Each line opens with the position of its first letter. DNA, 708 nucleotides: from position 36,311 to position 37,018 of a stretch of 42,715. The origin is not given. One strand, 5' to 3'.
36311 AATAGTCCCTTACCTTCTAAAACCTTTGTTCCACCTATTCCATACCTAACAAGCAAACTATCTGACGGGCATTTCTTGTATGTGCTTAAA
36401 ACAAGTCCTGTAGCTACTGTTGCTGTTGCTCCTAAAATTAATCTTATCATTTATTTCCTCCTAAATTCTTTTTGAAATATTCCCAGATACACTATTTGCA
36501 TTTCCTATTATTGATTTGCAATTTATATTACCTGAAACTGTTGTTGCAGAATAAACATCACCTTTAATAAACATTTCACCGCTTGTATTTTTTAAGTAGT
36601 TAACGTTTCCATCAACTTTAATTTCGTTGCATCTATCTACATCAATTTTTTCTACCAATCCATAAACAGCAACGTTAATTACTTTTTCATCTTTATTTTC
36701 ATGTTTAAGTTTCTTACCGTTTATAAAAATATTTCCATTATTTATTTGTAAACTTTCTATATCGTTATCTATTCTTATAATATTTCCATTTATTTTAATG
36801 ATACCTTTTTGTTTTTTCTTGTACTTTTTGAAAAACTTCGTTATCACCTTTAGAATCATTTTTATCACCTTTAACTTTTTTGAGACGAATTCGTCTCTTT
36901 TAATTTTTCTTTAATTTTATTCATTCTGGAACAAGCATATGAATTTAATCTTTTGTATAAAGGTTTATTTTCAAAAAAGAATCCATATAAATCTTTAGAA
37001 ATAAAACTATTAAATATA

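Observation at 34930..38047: Minus-strand four-gene operon: small GroES-like protein, P-loop-like protein, bactofilin-like beta-helix protein, SPFH/flotillin-like protein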

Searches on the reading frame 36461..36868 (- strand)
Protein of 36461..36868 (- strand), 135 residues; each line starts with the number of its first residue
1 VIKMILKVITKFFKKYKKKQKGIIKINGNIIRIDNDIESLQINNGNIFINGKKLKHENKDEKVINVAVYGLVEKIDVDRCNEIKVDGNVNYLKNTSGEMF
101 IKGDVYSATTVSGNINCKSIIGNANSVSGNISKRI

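Call 5: search_protein_families(library=pfam, proteins=[window:36461-36868:-], max_evalue=1)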
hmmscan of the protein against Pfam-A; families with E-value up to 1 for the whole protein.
window:36461-36868:- (135 aa): 4 families
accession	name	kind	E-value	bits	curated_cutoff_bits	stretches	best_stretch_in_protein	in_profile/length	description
PF02107.21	FlgH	-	0.015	15.3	27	1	42-85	97-138/172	Flagellar L-ring protein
PF19127.6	Choline_bind_3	-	0.027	14.9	27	1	83-101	25-44/47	Choline-binding repeat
PF11259.13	DUF3060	-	0.065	13.4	23.1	1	65-99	16-50/58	Protein of unknown function (DUF3060)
PF15585.11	Imm7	-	0.11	13.2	25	0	22-63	26-71/130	Immunity protein 7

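Call 6: search_protein_families(library=phrogs, proteins=[window:36461-36868:-], max_evalue=0.1)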
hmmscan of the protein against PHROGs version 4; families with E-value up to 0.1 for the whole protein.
window:36461-36868:- (135 aa): 1 family
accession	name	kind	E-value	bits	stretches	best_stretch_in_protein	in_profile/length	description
phrog_3163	-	unknown function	3.8e-17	63.3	1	15-134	7-120/121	-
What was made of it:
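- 36461..36859 (-): p3: 132-aa protein with an N-terminal basic amphipathic helix and a small right-handed beta-helix (phrog_3163); a lineage-specific insertion. phrog_3163 E 3.8e-17 (call 6).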

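Call 8: search_protein_families(library=padloc, proteins=[window:36461-36868:-], max_evalue=0.1)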
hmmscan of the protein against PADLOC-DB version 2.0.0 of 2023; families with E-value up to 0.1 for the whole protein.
window:36461-36868:- (135 aa): 0 families

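Call 9: search_protein_families(library=ncbifam, proteins=[window:36461-36868:-], max_evalue=0.1)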
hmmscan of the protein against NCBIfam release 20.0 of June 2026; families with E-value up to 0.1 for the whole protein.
window:36461-36868:- (135 aa): 3 families
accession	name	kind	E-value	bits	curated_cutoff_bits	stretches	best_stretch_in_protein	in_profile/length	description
NF041623.1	KwaB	equivalog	0.0016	17.7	200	1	17-76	147-206/306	anti-phage protein KwaB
NF045979.1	ComEC_MAG0480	equivalog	0.0018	17.1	150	1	2-95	76-167/461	MAG0480 family ComEC-like protein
NF010564.0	PRK13959.1-1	subfamily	0.0076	15.4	459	1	19-86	164-228/294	phosphoribosylaminoimidazolesuccinocarboxamide synthase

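Call 14: find_related_loci(query=window:36461-36868:-, collection=viral_contigs, flank=6000)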
Query window:36461-36868:- (135 aa) in viral_contigs; peptide patterns used: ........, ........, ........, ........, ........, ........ (x = any residue, [..] = any of these).
86 stretches matched a pattern, but none encodes a relative of the query by tblastn (E <= 1e-3).

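Call 16: find_homologous_proteins(query=window:36461-36868:-)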
Query window:36461-36868:- (135 aa): 11 proteins with E <= 0.001 among 150 candidates.
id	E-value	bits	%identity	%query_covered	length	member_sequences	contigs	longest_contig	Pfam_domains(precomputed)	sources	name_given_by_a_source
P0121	8.6e-73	260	98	98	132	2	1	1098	-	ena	-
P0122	9.2e-42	160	59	98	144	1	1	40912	-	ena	-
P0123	6.2e-41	157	59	98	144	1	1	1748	-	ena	-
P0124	3.8e-9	54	44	67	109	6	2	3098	-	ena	-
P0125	3.9e-8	51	39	87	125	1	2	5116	-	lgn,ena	-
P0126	2.9e-7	48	39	87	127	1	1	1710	-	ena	-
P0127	1.9e-6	46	36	71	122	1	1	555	-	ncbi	-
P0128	2.2e-6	45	32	73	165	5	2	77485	-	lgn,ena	-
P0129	3.3e-6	45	31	72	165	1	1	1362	-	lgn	-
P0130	6.2e-6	44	30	73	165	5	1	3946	-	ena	-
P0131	7.6e-5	40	33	72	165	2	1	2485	-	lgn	-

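Call 23: find_encoding_contigs(protein=P0122, flank=8000, max_places=3)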
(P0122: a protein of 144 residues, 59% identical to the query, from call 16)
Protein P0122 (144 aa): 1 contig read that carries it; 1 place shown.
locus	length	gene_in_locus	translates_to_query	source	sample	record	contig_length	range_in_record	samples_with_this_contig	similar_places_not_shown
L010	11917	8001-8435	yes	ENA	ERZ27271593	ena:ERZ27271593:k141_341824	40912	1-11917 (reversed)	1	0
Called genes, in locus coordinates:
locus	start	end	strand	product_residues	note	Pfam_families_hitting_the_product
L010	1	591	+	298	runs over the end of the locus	-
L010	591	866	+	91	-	-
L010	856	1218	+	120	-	-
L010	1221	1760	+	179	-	-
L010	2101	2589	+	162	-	-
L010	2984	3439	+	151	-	-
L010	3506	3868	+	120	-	-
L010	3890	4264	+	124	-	-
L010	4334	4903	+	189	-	-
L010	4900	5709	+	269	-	-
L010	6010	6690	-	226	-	-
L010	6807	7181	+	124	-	-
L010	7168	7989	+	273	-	PF03237:Terminase_6N (faint)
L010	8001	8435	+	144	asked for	-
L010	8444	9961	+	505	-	PF01145:Band_7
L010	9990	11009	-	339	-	-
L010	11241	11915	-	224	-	?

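Call 24: find_encoding_contigs(protein=P0128, flank=8000, max_places=3)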
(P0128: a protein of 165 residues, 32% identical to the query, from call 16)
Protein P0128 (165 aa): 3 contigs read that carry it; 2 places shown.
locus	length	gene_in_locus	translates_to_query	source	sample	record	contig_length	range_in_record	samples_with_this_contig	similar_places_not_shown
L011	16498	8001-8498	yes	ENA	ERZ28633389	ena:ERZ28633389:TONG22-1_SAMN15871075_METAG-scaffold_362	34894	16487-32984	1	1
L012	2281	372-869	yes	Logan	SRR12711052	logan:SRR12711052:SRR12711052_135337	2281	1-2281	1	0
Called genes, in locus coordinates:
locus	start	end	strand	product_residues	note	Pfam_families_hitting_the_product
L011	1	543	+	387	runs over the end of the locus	PF01507:PAPS_reduct, PF11922:DUF3440 (weak)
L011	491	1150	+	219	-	PF02195:ParB_N (faint)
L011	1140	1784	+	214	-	PF02195:ParB_N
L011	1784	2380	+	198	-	-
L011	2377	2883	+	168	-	PF16677:GP3_package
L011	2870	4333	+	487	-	-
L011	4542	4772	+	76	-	-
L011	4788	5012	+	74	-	-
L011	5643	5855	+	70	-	-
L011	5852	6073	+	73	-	PF21977:DUF6926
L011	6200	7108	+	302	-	-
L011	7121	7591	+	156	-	-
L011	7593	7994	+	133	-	-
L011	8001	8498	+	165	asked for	-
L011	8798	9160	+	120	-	-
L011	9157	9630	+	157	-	-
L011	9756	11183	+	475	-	PF05133:SPP1_portal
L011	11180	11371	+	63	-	-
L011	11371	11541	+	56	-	-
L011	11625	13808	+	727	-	-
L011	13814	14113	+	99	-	-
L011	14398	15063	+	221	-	-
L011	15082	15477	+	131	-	-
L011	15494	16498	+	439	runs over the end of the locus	-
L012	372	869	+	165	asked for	-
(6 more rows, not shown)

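Call 36: search_solved_structures(query=A1, max_evalue=10, show_alignments=2)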
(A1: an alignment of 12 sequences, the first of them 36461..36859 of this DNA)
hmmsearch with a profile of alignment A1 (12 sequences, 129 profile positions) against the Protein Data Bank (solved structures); distinct sequences matched with E-value up to 10: 27.
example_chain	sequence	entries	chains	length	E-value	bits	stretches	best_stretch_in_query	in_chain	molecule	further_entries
8sk7_X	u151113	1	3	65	0.08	16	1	10-53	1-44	HA_20 minibinder (RFdiffusion-designed)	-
6p20_A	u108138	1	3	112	0.38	13.8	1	73-110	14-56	Baseplate central spike complex protein gp5,PHIKZ164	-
8rja_C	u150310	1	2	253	0.47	13.5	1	18-68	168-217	formylmethanofuran dehydrogenase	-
4tt9_A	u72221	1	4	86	0.52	13.4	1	30-65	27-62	Surface presentation of antigens protein SpaO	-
7pvc_A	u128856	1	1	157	0.56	13.3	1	15-104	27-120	Potassium binding protein Kbp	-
8rjx_A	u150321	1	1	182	0.7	13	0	25-111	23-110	Osmotically-inducible protein Y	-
1tq6_A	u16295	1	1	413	0.76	12.8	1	14-94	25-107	interferon-inducible GTPase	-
4osd_A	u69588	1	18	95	0.99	12.5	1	72-110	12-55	Tail-associated lysozyme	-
4ku0_A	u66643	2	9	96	1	12.4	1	72-110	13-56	Tail-associated lysozyme | Baseplate central spike complex protein gp5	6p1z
6w40_A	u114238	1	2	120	1.2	12.2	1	27-70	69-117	DENOVO NTF2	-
4jj2_A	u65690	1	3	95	1.2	12.2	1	73-110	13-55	Tail-associated lysozyme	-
3v39_A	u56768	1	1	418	1.3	12.1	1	96-126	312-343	D-alanyl-D-alanine carboxypeptidase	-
4jiv_A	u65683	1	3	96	1.8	11.7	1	72-110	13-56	Tail-associated lysozyme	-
1tqd_A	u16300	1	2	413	2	11.5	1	14-94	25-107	interferon-inducible GTPase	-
1tq4_A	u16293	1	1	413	2.1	11.4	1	14-94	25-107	interferon-inducible GTPase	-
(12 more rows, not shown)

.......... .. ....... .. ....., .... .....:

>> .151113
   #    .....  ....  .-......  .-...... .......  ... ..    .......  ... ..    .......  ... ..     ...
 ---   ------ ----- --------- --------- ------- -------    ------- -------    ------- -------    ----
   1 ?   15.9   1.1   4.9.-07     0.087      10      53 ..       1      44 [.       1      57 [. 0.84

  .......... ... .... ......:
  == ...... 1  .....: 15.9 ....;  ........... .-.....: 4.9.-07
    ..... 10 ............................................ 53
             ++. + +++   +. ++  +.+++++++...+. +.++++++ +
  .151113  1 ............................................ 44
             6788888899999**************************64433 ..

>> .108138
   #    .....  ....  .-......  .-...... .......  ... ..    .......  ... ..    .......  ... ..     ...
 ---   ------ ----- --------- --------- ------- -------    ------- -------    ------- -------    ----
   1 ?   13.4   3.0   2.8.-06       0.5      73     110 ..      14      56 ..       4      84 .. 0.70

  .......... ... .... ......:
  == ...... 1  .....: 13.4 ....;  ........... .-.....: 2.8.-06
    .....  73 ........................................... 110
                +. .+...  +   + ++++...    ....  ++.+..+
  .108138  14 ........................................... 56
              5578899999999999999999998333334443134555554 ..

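Call 42: predict_structure(alignment_id=A1)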
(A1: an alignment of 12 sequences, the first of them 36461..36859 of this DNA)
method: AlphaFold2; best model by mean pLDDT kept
length: 132 residues; sequences in the alignment: 12
mean_pLDDT: 72.3   pTM: 0.64
mean pLDDT of the five models: 72.3, 72.1, 71.4, 68.8, 67.9
residues with pLDDT >= 90: 3; 70-90: 80; 50-70: 30; < 50: 19
segments of 3 or more residues with pLDDT < 50: 1-17
pLDDT, mean of each block of 10 residues (from residue 1): 40 48 68 75 78 57 68 79 83 85 87 88 84 63
secondary structure, 60 per line:
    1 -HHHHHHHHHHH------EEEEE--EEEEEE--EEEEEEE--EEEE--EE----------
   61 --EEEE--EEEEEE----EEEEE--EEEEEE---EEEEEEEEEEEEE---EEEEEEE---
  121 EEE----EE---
elements in order: H2-12 E19-23 E26-31 E34-40 E43-46 E63-66 E69-74 E79-83 E86-91 E95-107 E111-117 E121-123
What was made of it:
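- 36461..36859 (-): The AF2 model has pLDDT 72 (call 42).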

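Call 84: search_dna_similar(query=window:36461-36859:-, collection=phages, mode=protein, max_rows=20, max_evalue=0.01)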
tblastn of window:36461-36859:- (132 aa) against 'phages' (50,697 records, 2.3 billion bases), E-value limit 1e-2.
Records with a match: 11; places in all: 11; records where one place covers at least 80% of the query: 0.
Best place of each record, by identity: <60% 11.
By first word of the organism name: Acinetobacter 4; Aeromonas 2; Escherichia 2; Burkholderia 1; uncultured 1; Salmonella 1.
By host as written in the record: Aeromonas sp. 2; Escherichia coli O103:H25 strain NIPH-11060424/NVH-734 2; Acinetobacter baumannii strain LUH 5533 1; Acinetobacter baumannii strain KZ-1096 1; Acinetobacter baumannii 1; Acinetobacter baumannii strain KZ-1098 1; Burkholderia 1; - 1; and 1 more.
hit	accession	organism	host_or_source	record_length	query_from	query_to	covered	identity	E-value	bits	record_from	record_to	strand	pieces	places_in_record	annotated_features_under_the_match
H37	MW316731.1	Acinetobacter phage Mithridates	Acinetobacter baumannii strain LUH 5533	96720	61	131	54%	41.7%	4e-5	47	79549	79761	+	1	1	hypothetical protein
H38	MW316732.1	Acinetobacter phage Herod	Acinetobacter baumannii strain KZ-1096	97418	61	131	54%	41.7%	5e-5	47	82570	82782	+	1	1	hypothetical protein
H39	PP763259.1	Acinetobacter phage Ab15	Acinetobacter baumannii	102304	61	131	54%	41.7%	5e-5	47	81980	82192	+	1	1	hypothetical protein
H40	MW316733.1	Acinetobacter phage Bestia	Acinetobacter baumannii strain KZ-1098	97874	61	131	54%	41.7%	8e-5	46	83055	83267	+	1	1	hypothetical protein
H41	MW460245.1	Burkholderia phage BCSR5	Burkholderia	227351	54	130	58%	38.0%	4e-6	50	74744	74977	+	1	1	hypothetical protein (x2)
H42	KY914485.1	Aeromonas phage phiA8-29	Aeromonas sp.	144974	56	131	58%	36.4%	3e-3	42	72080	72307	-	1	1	hypothetical protein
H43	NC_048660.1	Aeromonas phage phiA8-29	Aeromonas sp.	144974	56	131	58%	36.4%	3e-3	42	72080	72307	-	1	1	hypothetical protein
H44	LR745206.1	uncultured phage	metagenomic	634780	54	128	57%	36.8%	1e-6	52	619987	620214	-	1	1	record has no annotation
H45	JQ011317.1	Escherichia phage TL-2011b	Escherichia coli O103:H25 strain ...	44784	52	131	61%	33.8%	3e-4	45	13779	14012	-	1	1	hypothetical protein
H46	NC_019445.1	Escherichia phage TL-2011b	Escherichia coli O103:H25 strain ...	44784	52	131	61%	33.8%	3e-4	45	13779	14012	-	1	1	hypothetical protein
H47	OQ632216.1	Salmonella phage Arash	Salmonella enterica subsp. enterica ...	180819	54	128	57%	30.3%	8e-3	40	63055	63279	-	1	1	hypothetical protein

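Call 86: get_annotated_region(hit=H46, flank=3500)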
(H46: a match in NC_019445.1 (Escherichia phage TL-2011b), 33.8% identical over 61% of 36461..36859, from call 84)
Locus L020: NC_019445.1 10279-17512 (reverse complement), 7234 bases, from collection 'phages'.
description: Escherichia phage TL-2011b, complete genome.
organism: Escherichia phage TL-2011b (NCBI taxid 1124654)
taxonomy: Viruses; Duplodnaviria; Heunggongvirae; Uroviricota; Caudoviricetes
host: Escherichia coli O103:H25 strain NIPH-11060424/NVH-734; source: patient with HUS during an EHEC outbreak; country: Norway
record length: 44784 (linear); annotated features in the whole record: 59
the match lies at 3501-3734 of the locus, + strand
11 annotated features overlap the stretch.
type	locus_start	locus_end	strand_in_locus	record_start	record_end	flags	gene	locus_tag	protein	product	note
CDS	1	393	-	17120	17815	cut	-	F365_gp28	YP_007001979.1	protease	-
CDS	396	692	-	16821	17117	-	-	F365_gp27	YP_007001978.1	hypothetical protein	-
CDS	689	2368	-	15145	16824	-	-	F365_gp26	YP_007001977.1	head-tail adaptor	-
CDS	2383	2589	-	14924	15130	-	-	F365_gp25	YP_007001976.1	hypothetical protein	-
CDS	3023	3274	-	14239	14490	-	-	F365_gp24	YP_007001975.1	hypothetical protein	-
CDS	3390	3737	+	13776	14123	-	-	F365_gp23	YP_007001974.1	hypothetical protein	-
CDS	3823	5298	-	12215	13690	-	-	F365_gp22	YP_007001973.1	putative phage terminase, large subunit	-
CDS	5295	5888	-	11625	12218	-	-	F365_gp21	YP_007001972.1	terminase small subunit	-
CDS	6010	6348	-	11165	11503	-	-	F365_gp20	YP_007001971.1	transcriptional regulator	-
CDS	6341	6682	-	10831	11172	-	-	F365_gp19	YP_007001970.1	DUF2591 family protein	-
CDS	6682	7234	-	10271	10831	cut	-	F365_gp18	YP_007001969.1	DUF551 domain-containing protein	-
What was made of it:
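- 36461..36859 (-): It occurs as a lone gene in phage TL-2011b and in L011 (calls 24, 86).
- p3 homologues are lone, sometimes reverse-oriented, genes between terL and portal/adaptor genes in other phages (calls 24, 86). p3-family genes look like morons (call 86).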

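Call 87: get_annotated_region(hit=H37, flank=3500)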
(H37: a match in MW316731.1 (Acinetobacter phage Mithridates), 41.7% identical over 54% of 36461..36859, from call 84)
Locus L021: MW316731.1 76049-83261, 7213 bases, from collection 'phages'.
description: Acinetobacter phage Mithridates, complete genome.
organism: Acinetobacter phage Mithridates (NCBI taxid 2801403)
taxonomy: Viruses; Duplodnaviria; Heunggongvirae; Uroviricota; Caudoviricetes
host: Acinetobacter baumannii strain LUH 5533; source: sewage water; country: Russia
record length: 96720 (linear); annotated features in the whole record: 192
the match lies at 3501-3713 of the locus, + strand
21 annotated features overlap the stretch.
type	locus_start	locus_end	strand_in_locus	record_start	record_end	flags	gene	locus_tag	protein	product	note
CDS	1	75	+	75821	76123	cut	-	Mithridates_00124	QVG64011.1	hypothetical protein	-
CDS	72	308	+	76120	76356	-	-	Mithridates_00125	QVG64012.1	hypothetical protein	-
CDS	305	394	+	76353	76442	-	-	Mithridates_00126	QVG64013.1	hypothetical protein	-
CDS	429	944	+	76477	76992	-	-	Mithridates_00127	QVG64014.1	hypothetical protein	-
CDS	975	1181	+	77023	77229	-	-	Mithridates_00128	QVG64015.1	hypothetical protein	-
CDS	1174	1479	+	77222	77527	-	-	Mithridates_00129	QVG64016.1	hypothetical protein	-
CDS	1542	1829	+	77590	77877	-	-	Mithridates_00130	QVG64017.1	hypothetical protein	-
CDS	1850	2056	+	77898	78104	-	-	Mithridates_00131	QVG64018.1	hypothetical protein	-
CDS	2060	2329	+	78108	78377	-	-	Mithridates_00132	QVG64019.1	hypothetical protein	-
CDS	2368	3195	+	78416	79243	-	-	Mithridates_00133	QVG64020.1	hypothetical protein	-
CDS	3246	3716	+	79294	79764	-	-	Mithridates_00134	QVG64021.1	hypothetical protein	-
CDS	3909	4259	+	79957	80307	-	-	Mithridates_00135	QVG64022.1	hypothetical protein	-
CDS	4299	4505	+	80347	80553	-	-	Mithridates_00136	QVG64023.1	hypothetical protein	-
CDS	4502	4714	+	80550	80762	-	-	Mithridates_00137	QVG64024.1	hypothetical protein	-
CDS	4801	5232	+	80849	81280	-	-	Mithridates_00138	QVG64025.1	hypothetical protein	-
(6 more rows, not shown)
